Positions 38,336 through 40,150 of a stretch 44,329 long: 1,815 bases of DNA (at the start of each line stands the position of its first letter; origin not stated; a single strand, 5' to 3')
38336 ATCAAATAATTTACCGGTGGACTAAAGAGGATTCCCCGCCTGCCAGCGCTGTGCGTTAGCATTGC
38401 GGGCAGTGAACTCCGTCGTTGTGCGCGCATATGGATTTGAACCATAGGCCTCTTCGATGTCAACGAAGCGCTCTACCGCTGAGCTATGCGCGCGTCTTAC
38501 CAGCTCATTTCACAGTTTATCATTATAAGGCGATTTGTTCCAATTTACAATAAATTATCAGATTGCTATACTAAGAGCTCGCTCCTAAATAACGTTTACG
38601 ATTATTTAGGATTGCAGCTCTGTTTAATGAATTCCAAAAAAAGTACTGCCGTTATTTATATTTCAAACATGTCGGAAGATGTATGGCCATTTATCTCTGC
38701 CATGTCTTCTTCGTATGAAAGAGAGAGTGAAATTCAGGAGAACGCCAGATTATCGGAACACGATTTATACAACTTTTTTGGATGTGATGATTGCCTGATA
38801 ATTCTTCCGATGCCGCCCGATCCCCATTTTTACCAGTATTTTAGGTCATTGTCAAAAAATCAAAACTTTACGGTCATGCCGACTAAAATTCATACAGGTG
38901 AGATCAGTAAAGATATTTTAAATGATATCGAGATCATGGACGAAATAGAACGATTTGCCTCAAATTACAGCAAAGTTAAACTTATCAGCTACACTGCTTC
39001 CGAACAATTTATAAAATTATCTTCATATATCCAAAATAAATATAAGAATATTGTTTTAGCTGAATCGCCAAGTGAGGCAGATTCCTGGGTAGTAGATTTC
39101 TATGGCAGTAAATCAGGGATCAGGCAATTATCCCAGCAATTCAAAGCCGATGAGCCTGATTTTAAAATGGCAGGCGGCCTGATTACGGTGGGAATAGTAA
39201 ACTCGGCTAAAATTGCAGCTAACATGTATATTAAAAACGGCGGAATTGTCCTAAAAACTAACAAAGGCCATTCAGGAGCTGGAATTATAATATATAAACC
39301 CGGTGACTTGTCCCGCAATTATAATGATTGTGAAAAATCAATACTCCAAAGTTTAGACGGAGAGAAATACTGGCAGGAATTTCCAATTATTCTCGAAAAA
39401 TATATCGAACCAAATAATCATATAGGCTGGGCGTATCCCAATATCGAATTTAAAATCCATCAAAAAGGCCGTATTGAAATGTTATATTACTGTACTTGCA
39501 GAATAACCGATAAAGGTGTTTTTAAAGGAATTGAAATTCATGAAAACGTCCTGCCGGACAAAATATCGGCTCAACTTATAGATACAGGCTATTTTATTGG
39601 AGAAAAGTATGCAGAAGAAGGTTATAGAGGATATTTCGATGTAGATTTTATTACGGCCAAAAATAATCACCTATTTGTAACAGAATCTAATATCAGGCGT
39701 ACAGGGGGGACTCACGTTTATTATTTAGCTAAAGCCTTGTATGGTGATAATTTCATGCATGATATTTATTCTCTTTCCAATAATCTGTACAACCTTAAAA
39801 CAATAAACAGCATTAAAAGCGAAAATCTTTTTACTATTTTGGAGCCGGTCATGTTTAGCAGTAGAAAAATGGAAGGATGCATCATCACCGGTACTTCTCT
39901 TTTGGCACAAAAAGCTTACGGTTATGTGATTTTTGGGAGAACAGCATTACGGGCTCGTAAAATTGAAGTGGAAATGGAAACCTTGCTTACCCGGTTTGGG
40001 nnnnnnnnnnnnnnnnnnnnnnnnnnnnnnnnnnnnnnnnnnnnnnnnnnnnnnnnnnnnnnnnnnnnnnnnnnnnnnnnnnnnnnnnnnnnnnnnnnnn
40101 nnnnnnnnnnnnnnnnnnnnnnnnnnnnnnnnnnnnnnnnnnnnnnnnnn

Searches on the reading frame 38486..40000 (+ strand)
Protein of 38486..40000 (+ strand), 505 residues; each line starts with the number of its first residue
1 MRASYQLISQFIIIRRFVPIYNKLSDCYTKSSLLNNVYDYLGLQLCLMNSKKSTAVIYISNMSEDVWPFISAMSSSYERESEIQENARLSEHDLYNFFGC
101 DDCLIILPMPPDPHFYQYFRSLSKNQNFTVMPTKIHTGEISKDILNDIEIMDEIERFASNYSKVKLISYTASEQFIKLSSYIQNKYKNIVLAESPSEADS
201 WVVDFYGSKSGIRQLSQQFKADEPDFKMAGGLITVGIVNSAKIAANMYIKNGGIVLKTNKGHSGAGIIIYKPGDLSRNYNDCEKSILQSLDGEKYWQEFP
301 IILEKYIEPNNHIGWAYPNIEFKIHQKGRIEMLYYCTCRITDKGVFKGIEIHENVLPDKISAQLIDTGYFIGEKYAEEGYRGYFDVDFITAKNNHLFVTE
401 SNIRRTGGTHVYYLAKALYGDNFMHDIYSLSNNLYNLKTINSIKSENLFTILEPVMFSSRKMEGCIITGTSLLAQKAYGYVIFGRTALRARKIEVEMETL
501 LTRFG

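Call 77: search_protein_families(library=pfam, proteins=[window:38486-40000:+], max_evalue=0.0001)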
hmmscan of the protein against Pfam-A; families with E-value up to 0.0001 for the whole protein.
window:38486-40000:+ (505 aa): 0 families

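Call 93: search_protein_families(library=pfam, proteins=[window:38486-40000:+], max_evalue=0.01)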
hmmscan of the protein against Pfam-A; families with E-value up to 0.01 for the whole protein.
window:38486-40000:+ (505 aa): 1 family
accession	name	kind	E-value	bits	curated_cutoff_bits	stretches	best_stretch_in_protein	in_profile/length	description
PF18604.6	PreAtp-grasp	-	0.0094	16.9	27.5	0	104-178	13-88/94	Pre ATP-grasp domain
